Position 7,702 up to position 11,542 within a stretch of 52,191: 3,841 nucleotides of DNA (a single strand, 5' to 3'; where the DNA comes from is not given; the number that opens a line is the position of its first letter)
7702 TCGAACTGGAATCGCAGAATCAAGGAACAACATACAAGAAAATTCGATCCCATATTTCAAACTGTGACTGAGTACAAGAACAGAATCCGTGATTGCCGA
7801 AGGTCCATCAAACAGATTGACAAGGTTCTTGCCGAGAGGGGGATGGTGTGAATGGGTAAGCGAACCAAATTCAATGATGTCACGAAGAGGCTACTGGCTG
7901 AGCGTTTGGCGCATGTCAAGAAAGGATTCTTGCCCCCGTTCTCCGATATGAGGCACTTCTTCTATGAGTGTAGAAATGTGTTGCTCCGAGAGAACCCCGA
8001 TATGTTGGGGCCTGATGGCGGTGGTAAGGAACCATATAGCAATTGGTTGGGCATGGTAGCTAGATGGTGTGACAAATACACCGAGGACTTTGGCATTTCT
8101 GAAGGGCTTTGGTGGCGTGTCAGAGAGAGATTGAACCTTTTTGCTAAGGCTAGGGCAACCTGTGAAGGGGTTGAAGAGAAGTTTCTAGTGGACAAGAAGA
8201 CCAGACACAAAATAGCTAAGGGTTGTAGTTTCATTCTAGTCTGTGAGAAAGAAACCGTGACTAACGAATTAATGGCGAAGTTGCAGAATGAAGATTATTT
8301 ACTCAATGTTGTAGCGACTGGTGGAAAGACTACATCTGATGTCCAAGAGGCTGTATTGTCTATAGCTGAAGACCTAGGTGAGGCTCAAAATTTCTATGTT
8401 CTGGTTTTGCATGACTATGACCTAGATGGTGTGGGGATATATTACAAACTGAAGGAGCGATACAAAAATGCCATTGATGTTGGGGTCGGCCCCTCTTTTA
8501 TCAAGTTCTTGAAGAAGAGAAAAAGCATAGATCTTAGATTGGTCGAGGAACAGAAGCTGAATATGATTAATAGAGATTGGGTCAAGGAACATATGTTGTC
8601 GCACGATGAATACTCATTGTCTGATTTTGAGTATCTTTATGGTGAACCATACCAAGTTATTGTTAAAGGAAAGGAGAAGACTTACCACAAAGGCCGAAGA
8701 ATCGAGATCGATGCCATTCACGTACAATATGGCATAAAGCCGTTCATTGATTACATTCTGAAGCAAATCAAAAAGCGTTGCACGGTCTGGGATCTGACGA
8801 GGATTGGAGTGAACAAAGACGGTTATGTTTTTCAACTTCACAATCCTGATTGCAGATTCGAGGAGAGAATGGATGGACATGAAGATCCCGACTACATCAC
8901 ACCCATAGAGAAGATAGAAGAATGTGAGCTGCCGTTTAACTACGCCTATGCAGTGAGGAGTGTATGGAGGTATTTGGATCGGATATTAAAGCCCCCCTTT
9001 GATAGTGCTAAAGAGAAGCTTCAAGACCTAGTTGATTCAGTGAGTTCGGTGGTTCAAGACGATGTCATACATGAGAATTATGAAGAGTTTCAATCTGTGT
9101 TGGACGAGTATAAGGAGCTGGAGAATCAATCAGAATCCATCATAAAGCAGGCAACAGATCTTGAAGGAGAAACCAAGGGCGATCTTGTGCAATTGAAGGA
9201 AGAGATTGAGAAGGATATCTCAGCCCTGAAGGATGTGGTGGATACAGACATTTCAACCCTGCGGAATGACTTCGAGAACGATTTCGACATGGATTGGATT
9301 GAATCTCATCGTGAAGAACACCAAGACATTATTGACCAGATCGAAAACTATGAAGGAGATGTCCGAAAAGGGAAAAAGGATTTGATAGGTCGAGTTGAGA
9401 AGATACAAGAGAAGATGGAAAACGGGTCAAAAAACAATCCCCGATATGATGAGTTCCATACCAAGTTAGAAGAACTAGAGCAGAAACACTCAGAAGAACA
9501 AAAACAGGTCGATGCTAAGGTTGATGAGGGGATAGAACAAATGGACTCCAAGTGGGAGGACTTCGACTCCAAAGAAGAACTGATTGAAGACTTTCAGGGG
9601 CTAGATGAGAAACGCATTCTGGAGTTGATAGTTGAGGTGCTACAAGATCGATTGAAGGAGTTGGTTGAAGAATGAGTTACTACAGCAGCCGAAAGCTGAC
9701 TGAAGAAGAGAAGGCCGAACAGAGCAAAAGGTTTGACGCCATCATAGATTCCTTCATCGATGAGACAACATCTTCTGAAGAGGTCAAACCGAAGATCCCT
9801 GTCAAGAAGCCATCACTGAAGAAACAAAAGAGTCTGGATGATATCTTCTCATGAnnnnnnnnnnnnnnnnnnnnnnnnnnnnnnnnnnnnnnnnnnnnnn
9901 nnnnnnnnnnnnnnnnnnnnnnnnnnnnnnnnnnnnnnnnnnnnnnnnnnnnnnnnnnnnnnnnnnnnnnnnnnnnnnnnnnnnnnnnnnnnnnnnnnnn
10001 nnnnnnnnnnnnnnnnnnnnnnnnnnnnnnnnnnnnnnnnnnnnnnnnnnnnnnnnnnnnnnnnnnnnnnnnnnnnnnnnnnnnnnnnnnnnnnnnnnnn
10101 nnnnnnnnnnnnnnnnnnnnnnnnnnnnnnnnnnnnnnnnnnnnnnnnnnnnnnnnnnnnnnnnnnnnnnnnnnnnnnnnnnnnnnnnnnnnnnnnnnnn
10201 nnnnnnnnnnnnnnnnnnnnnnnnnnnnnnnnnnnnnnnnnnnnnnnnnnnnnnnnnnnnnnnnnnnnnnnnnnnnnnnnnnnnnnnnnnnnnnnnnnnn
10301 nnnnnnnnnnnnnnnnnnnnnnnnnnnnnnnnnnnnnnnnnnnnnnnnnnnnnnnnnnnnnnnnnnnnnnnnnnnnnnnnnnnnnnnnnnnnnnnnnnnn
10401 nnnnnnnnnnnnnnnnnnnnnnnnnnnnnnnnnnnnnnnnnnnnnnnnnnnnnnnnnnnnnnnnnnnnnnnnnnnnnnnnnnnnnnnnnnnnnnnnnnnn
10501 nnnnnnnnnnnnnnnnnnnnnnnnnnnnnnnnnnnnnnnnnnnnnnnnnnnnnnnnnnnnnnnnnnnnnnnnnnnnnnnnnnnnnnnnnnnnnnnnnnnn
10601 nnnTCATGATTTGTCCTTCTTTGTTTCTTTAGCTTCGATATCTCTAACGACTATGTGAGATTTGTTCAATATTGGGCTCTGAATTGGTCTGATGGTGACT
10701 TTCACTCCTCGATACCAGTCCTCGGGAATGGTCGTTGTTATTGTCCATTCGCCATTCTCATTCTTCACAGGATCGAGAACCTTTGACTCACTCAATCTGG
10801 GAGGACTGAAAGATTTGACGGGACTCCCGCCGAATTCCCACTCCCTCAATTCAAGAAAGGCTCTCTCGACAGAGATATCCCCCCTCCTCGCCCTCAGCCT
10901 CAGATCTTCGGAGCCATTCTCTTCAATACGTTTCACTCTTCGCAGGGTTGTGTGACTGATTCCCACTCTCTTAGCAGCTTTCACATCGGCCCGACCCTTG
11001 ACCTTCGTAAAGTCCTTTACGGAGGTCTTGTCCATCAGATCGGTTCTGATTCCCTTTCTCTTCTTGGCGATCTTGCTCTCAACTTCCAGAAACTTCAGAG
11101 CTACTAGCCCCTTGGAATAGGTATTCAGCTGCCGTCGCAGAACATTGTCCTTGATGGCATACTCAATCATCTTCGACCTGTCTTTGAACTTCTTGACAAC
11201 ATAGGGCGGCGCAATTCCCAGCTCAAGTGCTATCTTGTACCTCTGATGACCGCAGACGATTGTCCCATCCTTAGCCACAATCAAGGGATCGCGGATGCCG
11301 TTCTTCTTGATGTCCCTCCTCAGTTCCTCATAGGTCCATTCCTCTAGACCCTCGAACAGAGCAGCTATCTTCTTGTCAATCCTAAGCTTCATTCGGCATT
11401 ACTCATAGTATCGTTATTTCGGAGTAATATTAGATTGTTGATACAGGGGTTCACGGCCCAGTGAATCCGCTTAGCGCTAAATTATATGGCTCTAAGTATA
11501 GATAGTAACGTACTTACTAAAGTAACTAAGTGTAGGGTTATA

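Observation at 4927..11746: Unusual replicon: primase-less SF3 helicase + Spo11-like + PIP + PCNA + ParB, with no polymerase, primase or ParA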

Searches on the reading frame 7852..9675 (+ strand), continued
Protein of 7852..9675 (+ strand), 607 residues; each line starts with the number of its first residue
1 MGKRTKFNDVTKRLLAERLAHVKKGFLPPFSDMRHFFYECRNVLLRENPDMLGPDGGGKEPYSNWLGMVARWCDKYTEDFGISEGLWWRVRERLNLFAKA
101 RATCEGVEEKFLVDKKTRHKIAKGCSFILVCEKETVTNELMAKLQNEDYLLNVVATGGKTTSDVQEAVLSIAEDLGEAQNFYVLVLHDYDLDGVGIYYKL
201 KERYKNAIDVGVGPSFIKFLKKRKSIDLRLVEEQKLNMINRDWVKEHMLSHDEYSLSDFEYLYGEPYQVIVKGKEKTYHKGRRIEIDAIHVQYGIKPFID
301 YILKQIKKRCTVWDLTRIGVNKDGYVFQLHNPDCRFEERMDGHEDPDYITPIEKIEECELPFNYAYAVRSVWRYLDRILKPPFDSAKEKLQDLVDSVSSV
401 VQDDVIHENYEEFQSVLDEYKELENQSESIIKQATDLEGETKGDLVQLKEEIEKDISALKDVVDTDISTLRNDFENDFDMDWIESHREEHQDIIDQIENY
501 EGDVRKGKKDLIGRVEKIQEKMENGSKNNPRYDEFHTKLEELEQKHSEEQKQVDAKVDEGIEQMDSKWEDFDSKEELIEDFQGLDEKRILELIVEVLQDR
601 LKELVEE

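Call 51: search_protein_families(library=pfam, proteins=[L005:4895-6583:+, L006:4433-5365:+, L002:11596-12912:+, L018:616-2328:+, L030:11373-12758:+, L007:7617-9038:+, L007:9714-11303:+, L027:997-1950:+, L005:625-1206:+, L007:4585-5943:+], max_evalue=0.05)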
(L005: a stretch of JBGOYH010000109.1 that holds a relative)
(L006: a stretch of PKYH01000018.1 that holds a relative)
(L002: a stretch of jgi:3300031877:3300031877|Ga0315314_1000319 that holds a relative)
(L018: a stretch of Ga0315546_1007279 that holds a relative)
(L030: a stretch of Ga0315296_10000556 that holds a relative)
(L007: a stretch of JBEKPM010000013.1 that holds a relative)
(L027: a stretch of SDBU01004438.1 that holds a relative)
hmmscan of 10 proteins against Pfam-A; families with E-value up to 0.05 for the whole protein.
L005:4895-6583:+ (562 aa): 0 families

L006:4433-5365:+ (310 aa): 1 family
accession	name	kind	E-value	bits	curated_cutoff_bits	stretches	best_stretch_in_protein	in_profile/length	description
PF05332.16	Vesi_VP2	-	0.047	14.2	27.7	0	62-114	43-92/113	Vesivirus VP2 protein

L002:11596-12912:+ (438 aa): 1 family
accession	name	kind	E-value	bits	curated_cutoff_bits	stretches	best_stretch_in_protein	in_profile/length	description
PF13148.11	DUF3987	-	0.0015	18.2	27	1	97-197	130-230/364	Protein of unknown function (DUF3987)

L018:616-2328:+ (570 aa): 2 families
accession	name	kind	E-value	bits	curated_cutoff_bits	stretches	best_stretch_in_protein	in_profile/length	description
PF09445.16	Methyltransf_15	-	0.0069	16.4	22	0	406-512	45-154/165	RNA cap guanine-N2 methyltransferase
PF08831.15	MHCassoc_trimer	-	0.021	15.3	25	0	170-205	13-48/69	Class II MHC-associated invariant chain trimerisation domain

L030:11373-12758:+ (461 aa): 0 families

L007:7617-9038:+ (473 aa): 15 families
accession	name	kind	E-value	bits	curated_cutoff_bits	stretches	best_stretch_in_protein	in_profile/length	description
PF04545.22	Sigma70_r4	-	6.5e-15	54.8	24.1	2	113-149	7-43/50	Sigma-70, region 4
PF13384.12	HTH_23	-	7.7e-09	35.6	24.6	2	181-213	7-39/50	Homeodomain-like domain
PF13518.12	HTH_28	-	1.8e-08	34.8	25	1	181-213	2-34/52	Helix-turn-helix domain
PF12802.13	MarR_2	-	1.6e-06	28.6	27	0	116-150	10-44/61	MarR family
PF04218.19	CENP-B_N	-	3.3e-06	27.1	21.2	1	181-216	12-47/53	CENP-B N-terminal DNA-binding domain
PF16509.11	KORA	-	1.1e-05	26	26.7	1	174-214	12-53/84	TrfB plasmid transcriptional repressor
PF08281.18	Sigma70_r4_2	-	6e-05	23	25.7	0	190-209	25-44/54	Sigma-70, region 4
PF24034.1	DUF7343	-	0.00016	21.9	27.6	0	191-211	18-38/62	Domain of unknown function (DUF7343)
PF13412.12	HTH_24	-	0.00021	21.2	21.9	1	185-210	12-36/48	Winged helix-turn-helix DNA-binding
PF21476.4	PF0610-like_N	-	0.00062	20.4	33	0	128-155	16-43/50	PF0610-like, N-terminal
PF01381.28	HTH_3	-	0.00091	19.7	23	0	190-211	8-29/55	Helix-turn-helix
PF04967.18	HTH_10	-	0.0012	19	23.1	0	127-151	24-48/53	HTH DNA binding domain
PF13744.12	HTH_37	-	0.002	18.3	27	0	191-214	31-54/80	Helix-turn-helix domain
PF13542.12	HTH_Tnp_ISL3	-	0.019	14.9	27.4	0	124-150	27-50/51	Helix-turn-helix domain of transposase family ISL3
PF13613.12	HTH_Tnp_4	-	0.049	13.7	27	0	132-151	25-44/53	Helix-turn-helix of DDE superfamily endonuclease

L007:9714-11303:+ (529 aa): 2 families
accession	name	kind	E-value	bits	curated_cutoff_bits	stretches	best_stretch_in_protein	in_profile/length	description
PF19263.5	DUF5906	-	3.3e-17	63.6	27.6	1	235-346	1-114/114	Family of unknown function (DUF5906)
PF08706.16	D5_N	-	1.9e-10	41.6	22.4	1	131-206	72-144/145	D5 N terminal like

L027:997-1950:+ (317 aa): 3 families
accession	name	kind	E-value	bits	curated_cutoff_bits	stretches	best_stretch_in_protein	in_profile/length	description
PF17762.8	HTH_ParB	-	2e-07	31.5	22.6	1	119-211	1-95/102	ParB HTH domain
PF02195.25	ParB_N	-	7.7e-05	23.1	26.3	1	32-96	10-75/95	ParB N-terminal domain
PF25526.1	LIP-1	-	0.033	14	34.1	0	108-231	91-206/250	Liprin-alpha-like coiled coil domain 2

L005:625-1206:+ (193 aa): 1 family
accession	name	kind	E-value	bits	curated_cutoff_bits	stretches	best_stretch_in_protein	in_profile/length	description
PF05063.20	MT-A70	-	2.2e-05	24.9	23.9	1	131-187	1-55/172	MT-A70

L007:4585-5943:+ (452 aa): 1 family
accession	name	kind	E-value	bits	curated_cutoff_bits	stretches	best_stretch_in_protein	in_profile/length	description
PF00589.27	Phage_integrase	-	2e-11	44.4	27.1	1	139-288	9-143/172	Phage integrase family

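Call 52: search_protein_families(library=phrogs, proteins=[L005:4895-6583:+, L006:4433-5365:+, L002:11596-12912:+, L018:616-2328:+, L030:11373-12758:+, L006:5328-6461:+], max_evalue=0.001)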
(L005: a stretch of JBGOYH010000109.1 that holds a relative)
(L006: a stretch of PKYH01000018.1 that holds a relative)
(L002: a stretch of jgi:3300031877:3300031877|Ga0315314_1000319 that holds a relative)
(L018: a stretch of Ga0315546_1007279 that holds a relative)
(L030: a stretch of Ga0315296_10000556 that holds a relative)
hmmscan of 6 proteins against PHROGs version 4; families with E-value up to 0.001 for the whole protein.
L005:4895-6583:+ (562 aa): 0 families

L006:4433-5365:+ (310 aa): 0 families

L002:11596-12912:+ (438 aa): 1 family
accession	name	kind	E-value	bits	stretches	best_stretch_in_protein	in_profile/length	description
phrog_10514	-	DNA, RNA and nucleotide metabolism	0.00023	20.5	1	24-214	361-553/750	DNA primase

L018:616-2328:+ (570 aa): 0 families

L030:11373-12758:+ (461 aa): 0 families

L006:5328-6461:+ (377 aa): 0 families

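Call 58: find_encoding_contigs(protein=P0002, flank=10000, max_places=2)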
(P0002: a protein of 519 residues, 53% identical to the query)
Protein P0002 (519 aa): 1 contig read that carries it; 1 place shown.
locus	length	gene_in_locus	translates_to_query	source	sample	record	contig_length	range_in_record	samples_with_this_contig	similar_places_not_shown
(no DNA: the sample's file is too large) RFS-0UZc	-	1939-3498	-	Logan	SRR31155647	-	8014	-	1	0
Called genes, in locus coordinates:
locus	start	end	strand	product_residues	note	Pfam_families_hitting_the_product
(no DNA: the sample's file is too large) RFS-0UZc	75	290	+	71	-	-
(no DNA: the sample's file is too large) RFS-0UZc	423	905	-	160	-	-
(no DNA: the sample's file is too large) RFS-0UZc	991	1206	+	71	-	-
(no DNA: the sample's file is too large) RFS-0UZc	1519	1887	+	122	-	-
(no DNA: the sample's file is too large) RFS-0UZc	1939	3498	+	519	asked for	-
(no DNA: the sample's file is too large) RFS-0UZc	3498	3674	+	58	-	-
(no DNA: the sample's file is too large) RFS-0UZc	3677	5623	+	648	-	-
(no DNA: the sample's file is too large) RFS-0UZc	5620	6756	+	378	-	PF01896:DNA_primase_S (weak)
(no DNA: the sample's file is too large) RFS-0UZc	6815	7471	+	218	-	-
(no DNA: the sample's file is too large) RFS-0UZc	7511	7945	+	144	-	-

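Call 59: find_encoding_contigs(protein=P0016, flank=10000, max_places=2)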
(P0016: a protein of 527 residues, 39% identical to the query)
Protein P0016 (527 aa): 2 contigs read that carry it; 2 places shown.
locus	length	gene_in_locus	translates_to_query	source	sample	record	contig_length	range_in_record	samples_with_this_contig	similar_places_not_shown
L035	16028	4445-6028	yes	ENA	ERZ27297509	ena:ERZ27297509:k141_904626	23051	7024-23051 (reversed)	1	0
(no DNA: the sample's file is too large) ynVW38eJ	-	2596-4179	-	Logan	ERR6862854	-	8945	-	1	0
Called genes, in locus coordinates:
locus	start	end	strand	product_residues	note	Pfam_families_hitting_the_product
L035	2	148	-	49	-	?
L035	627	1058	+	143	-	PF08327:AHSA1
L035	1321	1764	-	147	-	-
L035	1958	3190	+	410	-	PF00589:Phage_integrase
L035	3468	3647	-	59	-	-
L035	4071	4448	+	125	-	-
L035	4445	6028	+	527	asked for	-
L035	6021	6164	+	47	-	-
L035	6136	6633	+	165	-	-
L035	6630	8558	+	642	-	-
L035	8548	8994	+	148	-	-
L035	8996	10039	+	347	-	PF26466:DNA_primase_lrg_N, PF04104:DNA_primase_lrg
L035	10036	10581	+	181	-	PF05063:MT-A70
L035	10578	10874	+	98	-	-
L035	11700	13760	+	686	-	-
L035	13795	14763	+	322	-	-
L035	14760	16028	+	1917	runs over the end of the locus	PF00270:DEAD, PF27116:YjiV_N (weak), PF00271:Helicase_C (faint)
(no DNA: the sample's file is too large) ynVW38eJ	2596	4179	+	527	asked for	-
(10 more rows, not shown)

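Call 83: find_encoding_contigs(protein=P0014, flank=10000, max_places=1)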
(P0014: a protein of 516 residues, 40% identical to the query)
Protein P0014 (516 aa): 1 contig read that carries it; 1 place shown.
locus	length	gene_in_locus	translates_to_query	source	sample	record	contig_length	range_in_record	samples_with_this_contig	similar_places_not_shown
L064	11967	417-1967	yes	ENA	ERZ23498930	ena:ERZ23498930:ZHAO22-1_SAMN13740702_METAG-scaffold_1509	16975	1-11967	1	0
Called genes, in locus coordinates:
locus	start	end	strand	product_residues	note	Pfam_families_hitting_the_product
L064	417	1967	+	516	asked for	-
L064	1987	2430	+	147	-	-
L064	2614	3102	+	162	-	-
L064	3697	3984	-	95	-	-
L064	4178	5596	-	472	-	-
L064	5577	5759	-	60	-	-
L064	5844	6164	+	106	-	-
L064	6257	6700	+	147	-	-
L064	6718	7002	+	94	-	-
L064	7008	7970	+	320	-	-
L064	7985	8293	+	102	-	-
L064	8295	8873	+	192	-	-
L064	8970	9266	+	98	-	-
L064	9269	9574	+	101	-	-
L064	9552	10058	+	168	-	-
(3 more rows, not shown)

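Call 84: find_encoding_contigs(protein=P0019, flank=10000, max_places=1)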
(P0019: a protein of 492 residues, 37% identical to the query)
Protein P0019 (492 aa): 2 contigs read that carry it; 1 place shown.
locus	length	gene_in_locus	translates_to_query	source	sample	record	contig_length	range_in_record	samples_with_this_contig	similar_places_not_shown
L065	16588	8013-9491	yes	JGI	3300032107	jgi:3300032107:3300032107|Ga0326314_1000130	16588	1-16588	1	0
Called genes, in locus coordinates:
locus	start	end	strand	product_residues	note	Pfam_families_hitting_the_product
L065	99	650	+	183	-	-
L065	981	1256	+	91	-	-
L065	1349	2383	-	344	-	-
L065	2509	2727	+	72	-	-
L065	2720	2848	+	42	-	-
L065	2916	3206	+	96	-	-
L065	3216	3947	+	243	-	-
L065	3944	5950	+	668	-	PF27228:MTBMA_p00010_2nd (faint)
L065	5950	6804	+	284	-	PF25164:CoiA_N, PF06054:CoiA_nuc (weak)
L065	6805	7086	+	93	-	-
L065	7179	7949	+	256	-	PF04055:Radical_SAM (weak)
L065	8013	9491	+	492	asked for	-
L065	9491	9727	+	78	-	-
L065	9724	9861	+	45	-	-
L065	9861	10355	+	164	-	-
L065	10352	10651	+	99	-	-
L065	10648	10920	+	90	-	-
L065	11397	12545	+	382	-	PF00589:Phage_integrase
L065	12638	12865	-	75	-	-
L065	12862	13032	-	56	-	-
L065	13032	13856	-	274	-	-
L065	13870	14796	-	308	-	-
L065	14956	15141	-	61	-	-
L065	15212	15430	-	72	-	-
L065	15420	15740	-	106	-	-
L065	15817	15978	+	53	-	-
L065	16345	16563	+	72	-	-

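Call 91: search_solved_structures(query=L007:7617-9038:+, max_evalue=1)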
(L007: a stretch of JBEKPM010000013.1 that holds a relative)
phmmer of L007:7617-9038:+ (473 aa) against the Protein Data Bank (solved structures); distinct sequences matched with E-value up to 1: 18.
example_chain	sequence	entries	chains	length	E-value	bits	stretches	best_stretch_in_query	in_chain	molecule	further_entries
5tw1_F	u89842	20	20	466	0.037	16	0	113-150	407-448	RNA polymerase sigma factor SigA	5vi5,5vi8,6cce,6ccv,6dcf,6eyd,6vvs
9wsf_A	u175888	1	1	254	0.06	15.3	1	113-148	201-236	RNA polymerase sigma factor FliA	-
9wsm_F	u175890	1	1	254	0.061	15.3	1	113-148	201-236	RNA polymerase sigma factor FliA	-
7kif_F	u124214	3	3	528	0.14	14.1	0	113-150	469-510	RNA polymerase sigma factor SigA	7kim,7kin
5uh5_F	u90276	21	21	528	0.14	14.1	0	113-150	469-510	RNA polymerase sigma factor SigA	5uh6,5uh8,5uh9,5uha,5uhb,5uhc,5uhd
6bzo_F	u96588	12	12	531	0.14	14.1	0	113-150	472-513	RNA polymerase sigma factor SigA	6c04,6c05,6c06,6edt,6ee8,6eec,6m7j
9e7v_F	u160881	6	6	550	0.17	13.8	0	113-150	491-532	RNA polymerase sigma factor SigA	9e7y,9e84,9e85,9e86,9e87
5w42_B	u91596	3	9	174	0.26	13.2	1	175-241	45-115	Hemagglutinin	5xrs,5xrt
7lq4_A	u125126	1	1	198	0.27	13.2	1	188-213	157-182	WhiG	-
1tty_A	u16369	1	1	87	0.27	13.1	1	111-148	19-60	RNA polymerase sigma factor rpoD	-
6mzk_A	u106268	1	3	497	0.28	13.1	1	152-248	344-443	Hemagglutinin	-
7kuf_B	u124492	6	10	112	0.33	12.9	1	112-152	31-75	RNA polymerase sigma factor, DNA-directed RNA polymerase subunit beta chimera | RNA polymerase sigma factor SigA,DNA-directed RNA polymerase subunit beta | RNA 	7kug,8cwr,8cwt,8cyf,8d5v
6ono_B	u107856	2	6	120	0.43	12.5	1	112-150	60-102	RNA polymerase sigma factor SigA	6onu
4g6d_A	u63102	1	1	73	0.49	12.3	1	123-149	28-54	RNA polymerase sigma factor rpoD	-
4g8x_A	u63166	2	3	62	0.61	12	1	123-148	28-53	RNA polymerase sigma factor rpoD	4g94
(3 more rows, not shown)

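Call 94: search_protein_families(library=phrogs, proteins=[L007:7617-9038:+, L007:9123-9515:+], max_evalue=0.01)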
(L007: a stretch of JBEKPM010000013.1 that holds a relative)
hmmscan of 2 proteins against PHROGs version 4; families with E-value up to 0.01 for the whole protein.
L007:7617-9038:+ (473 aa): 33 families (the best 25 are shown)
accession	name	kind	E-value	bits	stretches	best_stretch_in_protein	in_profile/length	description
phrog_1033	-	DNA, RNA and nucleotide metabolism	2.2e-12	48.5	1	34-162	53-174/334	ParB-like partition protein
phrog_3951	-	unknown function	3.4e-07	31.1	1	57-215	66-225/301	-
phrog_686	-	DNA, RNA and nucleotide metabolism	6.7e-07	30.5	1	154-214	6-71/76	HTH DNA binding protein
phrog_7061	-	DNA, RNA and nucleotide metabolism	1e-06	30.2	1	182-212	35-65/70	HTH DNA binding protein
phrog_351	-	transcription regulation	1.6e-06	28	1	184-213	683-716/928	RNA polymerase sigma factor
phrog_59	-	DNA, RNA and nucleotide metabolism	8.7e-06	26.3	1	107-237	245-347/423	HNH endonuclease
phrog_1373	-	transcription regulation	0.00011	23.2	0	164-211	53-96/166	transcriptional regulator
phrog_323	-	transcription regulation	0.00011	22.9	1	118-212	156-241/319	transcriptional regulator, D5-like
phrog_6156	-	DNA, RNA and nucleotide metabolism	0.00014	22.3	0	117-154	192-229/261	endonuclease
phrog_4779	-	transcription regulation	0.00021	22.8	0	190-217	14-41/98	transcriptional regulator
phrog_6223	-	transcription regulation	0.00024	22.1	0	189-213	15-39/73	transcriptional repressor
phrog_23243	-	unknown function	0.00025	22.4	0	167-211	39-82/88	-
phrog_7545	-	DNA, RNA and nucleotide metabolism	0.00028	22.1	0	188-213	15-41/160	HNH endonuclease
phrog_151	-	integration and excision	0.00034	20.3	1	118-212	72-165/582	transposase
phrog_7241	-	transcription regulation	0.00077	20.5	1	151-214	36-97/122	transcriptional regulator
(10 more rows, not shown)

L007:9123-9515:+ (130 aa): 0 families

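Call 114: search_protein_families(library=pfam, proteins=[L035:6630-8558:+, L065:3944-5950:+, L003:2217-4808:+], max_evalue=0.5)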
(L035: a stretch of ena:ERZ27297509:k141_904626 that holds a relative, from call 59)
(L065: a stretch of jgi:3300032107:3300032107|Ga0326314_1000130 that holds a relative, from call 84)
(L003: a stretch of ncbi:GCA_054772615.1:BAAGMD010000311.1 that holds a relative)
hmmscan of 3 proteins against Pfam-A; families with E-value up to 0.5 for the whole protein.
L035:6630-8558:+ (642 aa): 3 families
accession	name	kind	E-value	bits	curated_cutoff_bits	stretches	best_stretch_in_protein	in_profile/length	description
PF11296.14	DUF3097_C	-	0.18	12.1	27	1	239-265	79-105/159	DUF3097, C-terminal domain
PF13191.12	AAA_16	-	0.23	12.4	32.6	1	123-160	22-59/167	AAA ATPase domain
PF14446.12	Prok-RING_1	-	0.48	10.9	29.1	0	594-627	6-38/54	Prokaryotic RING finger family 1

L065:3944-5950:+ (668 aa): 5 families
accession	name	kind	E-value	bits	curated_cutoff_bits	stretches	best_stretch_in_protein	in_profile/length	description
PF01047.28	MarR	-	0.053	13.9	24.6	1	520-542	37-59/59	MarR family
PF09693.15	Phage_XkdX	-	0.077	13.5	23.5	0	34-51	4-21/40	Phage uncharacterised protein (Phage_XkdX)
PF12802.13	MarR_2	-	0.14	12.8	27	0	520-541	40-61/61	MarR family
PF12872.13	OST-HTH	-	0.14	12.4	23.8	0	168-198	25-56/71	OST-HTH/LOTUS domain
PF18638.7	CyRPA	-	0.23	11.1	38.1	1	102-155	105-153/315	Cysteine-Rich Protective Antigen 6 bladed domain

L003:2217-4808:+ (863 aa): 2 families
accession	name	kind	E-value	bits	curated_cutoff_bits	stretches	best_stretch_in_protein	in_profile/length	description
PF08708.16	PriCT_1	-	0.00028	20.8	21.1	1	210-272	6-66/67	Primase C terminal 1 (PriCT-1)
PF01325.25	Fe_dep_repress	-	0.083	13.5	26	1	628-668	13-53/60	Iron dependent repressor, N-terminal DNA binding domain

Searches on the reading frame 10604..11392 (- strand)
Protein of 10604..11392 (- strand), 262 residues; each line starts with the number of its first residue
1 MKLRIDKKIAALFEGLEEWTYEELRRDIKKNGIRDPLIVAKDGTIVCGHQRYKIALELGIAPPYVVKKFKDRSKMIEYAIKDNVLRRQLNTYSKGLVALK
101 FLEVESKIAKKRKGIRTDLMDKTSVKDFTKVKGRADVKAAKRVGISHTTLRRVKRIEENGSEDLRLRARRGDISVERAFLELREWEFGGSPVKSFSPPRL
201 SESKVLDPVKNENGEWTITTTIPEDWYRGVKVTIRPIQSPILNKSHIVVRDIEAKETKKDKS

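Call 5: search_protein_families(library=pfam, proteins=[window:10604-11392:-], max_evalue=1)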
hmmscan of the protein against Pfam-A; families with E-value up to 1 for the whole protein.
window:10604-11392:- (262 aa): 8 families
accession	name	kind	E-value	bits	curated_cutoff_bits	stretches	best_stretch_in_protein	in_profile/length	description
PF02195.25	ParB_N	-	1.4e-05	25.5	26.3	1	20-84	26-94/95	ParB N-terminal domain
PF13384.12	HTH_23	-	0.025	14.8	24.6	1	138-164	22-49/50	Homeodomain-like domain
PF05225.22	HTH_psq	-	0.037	14.2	20.4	1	138-155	21-38/45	helix-turn-helix, Psq domain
PF13518.12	HTH_28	-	0.057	14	25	1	138-171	17-49/52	Helix-turn-helix domain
PF02796.21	HTH_7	-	0.064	13.8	23.8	0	139-154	27-42/45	Helix-turn-helix domain of resolvase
PF02954.25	HTH_8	-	0.074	13.2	22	1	138-152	23-37/42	Bacterial regulatory protein, Fis family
PF18024.7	HTH_50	-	0.088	12.9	27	1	138-155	28-46/50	Helix-turn-helix domain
PF02042.20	RWP-RK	-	0.11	12.9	29.3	1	138-155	17-34/49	RWP-RK domain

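Call 15: search_protein_families(library=phrogs, proteins=[window:10604-11392:-], max_evalue=0.1)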
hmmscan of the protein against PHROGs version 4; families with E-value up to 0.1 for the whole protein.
window:10604-11392:- (262 aa): 23 families
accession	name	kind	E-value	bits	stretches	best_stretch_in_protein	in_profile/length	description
phrog_12047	-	DNA, RNA and nucleotide metabolism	1.6e-17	65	1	2-195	7-197/301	ParB-like partition nuclease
phrog_21315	-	unknown function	9.5e-14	52.2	1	7-176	17-171/415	-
phrog_620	-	DNA, RNA and nucleotide metabolism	2.9e-10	41.6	1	20-84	31-96/217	ParB-like partition protein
phrog_8947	-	unknown function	6.2e-10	40.1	1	2-86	20-105/219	-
phrog_498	-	other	1.6e-09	37.9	1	19-86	56-126/633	DNA methyltransferase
phrog_17439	-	unknown function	2.6e-08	34.6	1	20-115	39-143/240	-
phrog_4715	-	DNA, RNA and nucleotide metabolism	2.4e-07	30.6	1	21-178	171-325/630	ParB-like partition protein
phrog_26377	-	DNA, RNA and nucleotide metabolism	5.3e-07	30.4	1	3-100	14-110/326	ParB-like partition protein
phrog_940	-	DNA, RNA and nucleotide metabolism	3.5e-06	27.5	1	21-99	29-107/388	nuclease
phrog_9353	-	unknown function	9e-06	26.7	1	21-59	34-73/245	-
phrog_8071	-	DNA, RNA and nucleotide metabolism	1.5e-05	25.4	1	23-61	31-70/389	ParB-like partition protein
phrog_5475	-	unknown function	5.2e-05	23.2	1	24-62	29-66/458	-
phrog_3951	-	unknown function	9.7e-05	23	1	2-115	25-145/301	-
phrog_930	-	DNA, RNA and nucleotide metabolism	0.0002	22.3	1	22-67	31-77/223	ParB-like partition protein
phrog_6218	-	DNA, RNA and nucleotide metabolism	0.00026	21.2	1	21-102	27-117/506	ParB-like partition protein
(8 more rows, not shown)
